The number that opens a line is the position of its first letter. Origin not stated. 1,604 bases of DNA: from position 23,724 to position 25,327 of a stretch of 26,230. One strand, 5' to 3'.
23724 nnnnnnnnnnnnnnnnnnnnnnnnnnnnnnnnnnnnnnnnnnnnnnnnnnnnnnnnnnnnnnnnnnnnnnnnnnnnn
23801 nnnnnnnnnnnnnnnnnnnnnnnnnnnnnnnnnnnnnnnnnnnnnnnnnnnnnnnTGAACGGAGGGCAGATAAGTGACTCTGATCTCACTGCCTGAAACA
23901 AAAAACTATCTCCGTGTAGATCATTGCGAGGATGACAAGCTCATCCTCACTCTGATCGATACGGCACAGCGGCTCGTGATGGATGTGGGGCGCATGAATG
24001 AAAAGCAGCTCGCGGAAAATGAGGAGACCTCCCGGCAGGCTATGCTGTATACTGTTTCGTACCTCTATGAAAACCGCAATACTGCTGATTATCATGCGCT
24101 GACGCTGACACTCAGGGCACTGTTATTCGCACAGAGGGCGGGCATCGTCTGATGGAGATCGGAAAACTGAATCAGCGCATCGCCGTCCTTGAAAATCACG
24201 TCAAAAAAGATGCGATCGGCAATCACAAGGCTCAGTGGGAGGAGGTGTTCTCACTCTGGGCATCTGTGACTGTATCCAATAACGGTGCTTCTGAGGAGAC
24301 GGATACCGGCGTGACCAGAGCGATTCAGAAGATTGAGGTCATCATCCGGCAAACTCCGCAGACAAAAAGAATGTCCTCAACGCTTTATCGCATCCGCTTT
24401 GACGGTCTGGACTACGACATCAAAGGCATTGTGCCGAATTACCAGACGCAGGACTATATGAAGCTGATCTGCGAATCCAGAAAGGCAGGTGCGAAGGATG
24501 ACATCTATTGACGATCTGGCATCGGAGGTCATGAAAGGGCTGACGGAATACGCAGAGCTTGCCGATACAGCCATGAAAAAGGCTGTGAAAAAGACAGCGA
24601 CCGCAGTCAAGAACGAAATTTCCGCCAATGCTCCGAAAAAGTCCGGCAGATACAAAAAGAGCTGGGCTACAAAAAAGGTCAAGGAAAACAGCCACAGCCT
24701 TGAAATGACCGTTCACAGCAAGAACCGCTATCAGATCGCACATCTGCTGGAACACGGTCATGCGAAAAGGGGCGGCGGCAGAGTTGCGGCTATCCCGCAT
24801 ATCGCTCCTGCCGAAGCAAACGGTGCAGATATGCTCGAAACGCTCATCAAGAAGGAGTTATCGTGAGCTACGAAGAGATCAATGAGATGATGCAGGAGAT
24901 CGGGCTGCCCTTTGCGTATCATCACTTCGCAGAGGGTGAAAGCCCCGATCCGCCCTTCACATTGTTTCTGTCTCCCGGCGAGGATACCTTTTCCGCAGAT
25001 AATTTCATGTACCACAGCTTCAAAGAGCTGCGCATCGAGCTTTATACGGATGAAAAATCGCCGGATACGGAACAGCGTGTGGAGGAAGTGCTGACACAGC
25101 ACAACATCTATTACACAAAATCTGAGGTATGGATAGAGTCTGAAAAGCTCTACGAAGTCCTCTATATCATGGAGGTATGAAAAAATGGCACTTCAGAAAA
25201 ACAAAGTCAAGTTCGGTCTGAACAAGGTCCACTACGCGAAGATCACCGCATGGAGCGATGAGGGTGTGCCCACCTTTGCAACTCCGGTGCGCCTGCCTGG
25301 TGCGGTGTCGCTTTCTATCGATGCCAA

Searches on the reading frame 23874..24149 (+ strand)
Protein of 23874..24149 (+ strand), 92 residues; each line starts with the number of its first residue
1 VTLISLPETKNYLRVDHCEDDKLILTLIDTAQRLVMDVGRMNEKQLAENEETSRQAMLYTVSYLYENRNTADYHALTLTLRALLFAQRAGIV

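Call 3: search_protein_families(library=pfam, proteins=[window:23874-24149:+], max_evalue=0.01)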
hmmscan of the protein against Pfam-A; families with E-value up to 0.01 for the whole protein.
window:23874-24149:+ (92 aa): 1 family
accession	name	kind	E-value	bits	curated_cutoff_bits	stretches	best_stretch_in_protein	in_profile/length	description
PF05135.19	Phage_connect_1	-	2.9e-05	24.8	21.2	1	4-69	2-69/101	Phage gp6-like head-tail connector protein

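Call 4: search_protein_families(library=phrogs, proteins=[window:23874-24149:+], max_evalue=0.001)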
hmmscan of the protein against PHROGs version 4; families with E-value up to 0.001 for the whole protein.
window:23874-24149:+ (92 aa): 1 family
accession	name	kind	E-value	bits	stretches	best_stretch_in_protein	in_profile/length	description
phrog_40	-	connector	4.4e-21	76.2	1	1-89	39-132/201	head-tail adaptor Ad1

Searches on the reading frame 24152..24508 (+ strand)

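Call 3: search_protein_families(library=pfam, proteins=[window:24152-24508:+], max_evalue=0.01)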
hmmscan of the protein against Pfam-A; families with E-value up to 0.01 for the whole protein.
window:24152-24508:+ (119 aa): 1 family
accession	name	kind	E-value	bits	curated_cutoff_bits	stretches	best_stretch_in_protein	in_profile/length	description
PF05521.18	Phage_HCP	-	4.2e-18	66.3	25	1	1-109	1-105/106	Phage head completion protein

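Call 4: search_protein_families(library=phrogs, proteins=[window:24152-24508:+], max_evalue=0.001)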
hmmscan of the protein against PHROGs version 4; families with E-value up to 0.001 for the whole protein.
window:24152-24508:+ (119 aa): 3 families
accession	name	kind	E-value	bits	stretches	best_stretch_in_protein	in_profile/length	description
phrog_25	-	connector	1e-17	66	1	1-112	36-141/286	head closure Hc1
phrog_501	-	connector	3.1e-05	25.1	1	6-97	5-95/115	head closure Hc1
phrog_793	-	connector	0.00041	21.5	1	8-101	12-102/113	head-tail adaptor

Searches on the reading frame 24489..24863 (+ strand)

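Call 3: search_protein_families(library=pfam, proteins=[window:24489-24863:+], max_evalue=0.01)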
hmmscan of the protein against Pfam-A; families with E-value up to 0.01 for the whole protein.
window:24489-24863:+ (125 aa): 1 family
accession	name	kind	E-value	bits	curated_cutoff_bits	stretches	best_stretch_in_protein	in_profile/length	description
PF04883.17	HK97-gp10_like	-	3.7e-15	57.1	21.4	1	13-90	2-78/78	Bacteriophage HK97-gp10, putative tail-component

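Call 4: search_protein_families(library=phrogs, proteins=[window:24489-24863:+], max_evalue=0.001)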
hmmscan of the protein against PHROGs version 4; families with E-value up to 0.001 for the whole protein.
window:24489-24863:+ (125 aa): 3 families
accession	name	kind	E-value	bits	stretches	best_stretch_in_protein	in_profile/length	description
phrog_5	-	connector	1.6e-20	74.9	1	1-124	87-205/239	tail completion or Neck1 protein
phrog_2325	-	tail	3.8e-06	27.9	1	3-91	5-95/132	minor tail protein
phrog_6367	-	unknown function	0.0008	20.4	1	20-112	21-117/217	-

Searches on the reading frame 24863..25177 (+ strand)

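Call 3: search_protein_families(library=pfam, proteins=[window:24863-25177:+], max_evalue=0.01)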
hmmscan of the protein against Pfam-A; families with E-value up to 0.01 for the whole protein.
window:24863-25177:+ (105 aa): 0 families

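Call 4: search_protein_families(library=phrogs, proteins=[window:24863-25177:+], max_evalue=0.001)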
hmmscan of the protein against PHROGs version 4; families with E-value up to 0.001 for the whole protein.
window:24863-25177:+ (105 aa): 1 family
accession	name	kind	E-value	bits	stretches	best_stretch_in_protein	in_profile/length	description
phrog_78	-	connector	4.9e-17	63.5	1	3-102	5-112/122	tail terminator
